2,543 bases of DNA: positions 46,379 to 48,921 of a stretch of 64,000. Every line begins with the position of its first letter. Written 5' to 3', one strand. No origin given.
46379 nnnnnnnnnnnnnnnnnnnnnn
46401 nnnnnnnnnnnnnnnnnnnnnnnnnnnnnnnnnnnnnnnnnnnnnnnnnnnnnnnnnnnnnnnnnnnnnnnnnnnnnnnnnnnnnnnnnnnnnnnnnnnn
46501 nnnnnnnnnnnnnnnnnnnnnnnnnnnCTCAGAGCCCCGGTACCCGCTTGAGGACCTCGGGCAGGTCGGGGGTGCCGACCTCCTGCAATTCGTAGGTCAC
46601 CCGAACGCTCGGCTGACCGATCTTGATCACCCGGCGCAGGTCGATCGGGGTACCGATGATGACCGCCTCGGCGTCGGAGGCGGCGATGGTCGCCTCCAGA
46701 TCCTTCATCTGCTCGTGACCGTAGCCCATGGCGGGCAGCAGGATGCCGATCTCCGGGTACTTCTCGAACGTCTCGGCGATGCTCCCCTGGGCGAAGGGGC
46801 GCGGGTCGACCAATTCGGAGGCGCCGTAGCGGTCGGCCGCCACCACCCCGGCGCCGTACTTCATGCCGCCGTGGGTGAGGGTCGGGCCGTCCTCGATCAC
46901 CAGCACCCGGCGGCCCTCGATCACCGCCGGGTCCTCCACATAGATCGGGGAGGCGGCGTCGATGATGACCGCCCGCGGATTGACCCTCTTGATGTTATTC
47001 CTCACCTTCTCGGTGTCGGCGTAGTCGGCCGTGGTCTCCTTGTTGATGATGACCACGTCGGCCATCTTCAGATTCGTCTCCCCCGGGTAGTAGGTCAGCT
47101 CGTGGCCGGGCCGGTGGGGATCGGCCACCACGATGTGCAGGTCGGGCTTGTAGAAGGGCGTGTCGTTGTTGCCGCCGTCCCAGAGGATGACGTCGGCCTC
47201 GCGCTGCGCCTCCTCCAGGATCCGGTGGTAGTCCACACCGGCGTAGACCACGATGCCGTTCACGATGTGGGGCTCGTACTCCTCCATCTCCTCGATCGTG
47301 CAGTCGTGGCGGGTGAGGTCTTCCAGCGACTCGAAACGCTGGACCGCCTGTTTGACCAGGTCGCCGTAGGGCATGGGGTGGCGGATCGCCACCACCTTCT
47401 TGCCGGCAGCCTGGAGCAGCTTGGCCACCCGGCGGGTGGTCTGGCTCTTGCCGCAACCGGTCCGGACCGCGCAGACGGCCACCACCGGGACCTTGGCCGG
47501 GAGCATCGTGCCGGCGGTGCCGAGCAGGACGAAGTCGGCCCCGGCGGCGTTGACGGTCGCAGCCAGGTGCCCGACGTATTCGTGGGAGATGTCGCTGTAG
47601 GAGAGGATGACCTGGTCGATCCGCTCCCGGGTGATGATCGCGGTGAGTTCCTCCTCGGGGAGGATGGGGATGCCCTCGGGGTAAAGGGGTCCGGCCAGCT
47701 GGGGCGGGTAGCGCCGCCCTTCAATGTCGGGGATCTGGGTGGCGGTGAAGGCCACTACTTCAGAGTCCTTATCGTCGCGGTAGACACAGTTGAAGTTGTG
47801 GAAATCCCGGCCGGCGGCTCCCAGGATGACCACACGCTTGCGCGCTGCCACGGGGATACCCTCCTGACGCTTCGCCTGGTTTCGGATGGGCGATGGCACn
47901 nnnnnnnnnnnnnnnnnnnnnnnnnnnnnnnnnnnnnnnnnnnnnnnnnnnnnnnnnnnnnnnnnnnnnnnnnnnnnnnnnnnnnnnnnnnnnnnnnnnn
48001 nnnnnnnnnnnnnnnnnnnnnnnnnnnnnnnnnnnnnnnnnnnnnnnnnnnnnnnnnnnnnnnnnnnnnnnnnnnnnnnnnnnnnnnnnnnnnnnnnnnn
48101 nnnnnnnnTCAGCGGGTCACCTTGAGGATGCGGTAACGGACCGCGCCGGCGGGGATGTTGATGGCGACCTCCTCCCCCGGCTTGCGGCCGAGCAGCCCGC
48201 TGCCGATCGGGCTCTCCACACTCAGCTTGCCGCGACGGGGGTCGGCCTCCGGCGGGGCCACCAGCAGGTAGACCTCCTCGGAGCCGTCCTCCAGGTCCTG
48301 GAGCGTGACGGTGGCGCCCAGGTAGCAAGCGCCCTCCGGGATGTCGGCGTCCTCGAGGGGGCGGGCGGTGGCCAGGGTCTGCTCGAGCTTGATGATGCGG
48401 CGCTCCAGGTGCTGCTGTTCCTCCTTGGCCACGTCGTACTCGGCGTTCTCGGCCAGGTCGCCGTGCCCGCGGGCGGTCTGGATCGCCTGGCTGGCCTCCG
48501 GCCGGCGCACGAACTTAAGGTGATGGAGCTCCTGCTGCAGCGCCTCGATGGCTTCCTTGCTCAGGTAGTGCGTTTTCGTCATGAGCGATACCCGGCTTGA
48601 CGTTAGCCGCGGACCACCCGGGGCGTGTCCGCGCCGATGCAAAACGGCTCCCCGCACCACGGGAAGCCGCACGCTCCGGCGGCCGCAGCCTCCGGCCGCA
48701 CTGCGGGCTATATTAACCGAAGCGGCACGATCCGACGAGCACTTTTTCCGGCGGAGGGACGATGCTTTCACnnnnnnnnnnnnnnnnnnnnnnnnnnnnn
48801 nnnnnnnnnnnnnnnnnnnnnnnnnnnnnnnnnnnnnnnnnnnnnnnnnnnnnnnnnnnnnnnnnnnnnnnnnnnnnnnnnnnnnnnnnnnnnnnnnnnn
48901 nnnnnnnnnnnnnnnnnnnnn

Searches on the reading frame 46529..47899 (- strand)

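Call 6: search_protein_families(library=pfam, proteins=[window:46529-47899:-], max_evalue=0.001)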
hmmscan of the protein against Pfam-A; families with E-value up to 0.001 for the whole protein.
window:46529-47899:- (456 aa): 1 family
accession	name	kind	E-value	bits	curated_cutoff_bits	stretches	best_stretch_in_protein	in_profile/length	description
PF02492.25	cobW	-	0.00051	20.1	20.7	0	251-313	114-179/180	CobW/HypB/UreG, nucleotide-binding domain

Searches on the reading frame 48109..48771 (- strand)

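Call 6: search_protein_families(library=pfam, proteins=[window:48109-48771:-], max_evalue=0.001)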
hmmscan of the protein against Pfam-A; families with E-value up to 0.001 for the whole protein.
window:48109-48771:- (220 aa): 2 families
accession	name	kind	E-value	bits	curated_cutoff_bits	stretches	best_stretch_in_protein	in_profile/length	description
PF03449.20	GreA_GreB_N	-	2.3e-25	89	24.5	1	69-137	2-70/71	Transcription elongation factor, N-terminal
PF01272.25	GreA_GreB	-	9.3e-24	83.7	26.9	1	147-219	4-76/77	Transcription elongation factor, GreA/GreB, C-term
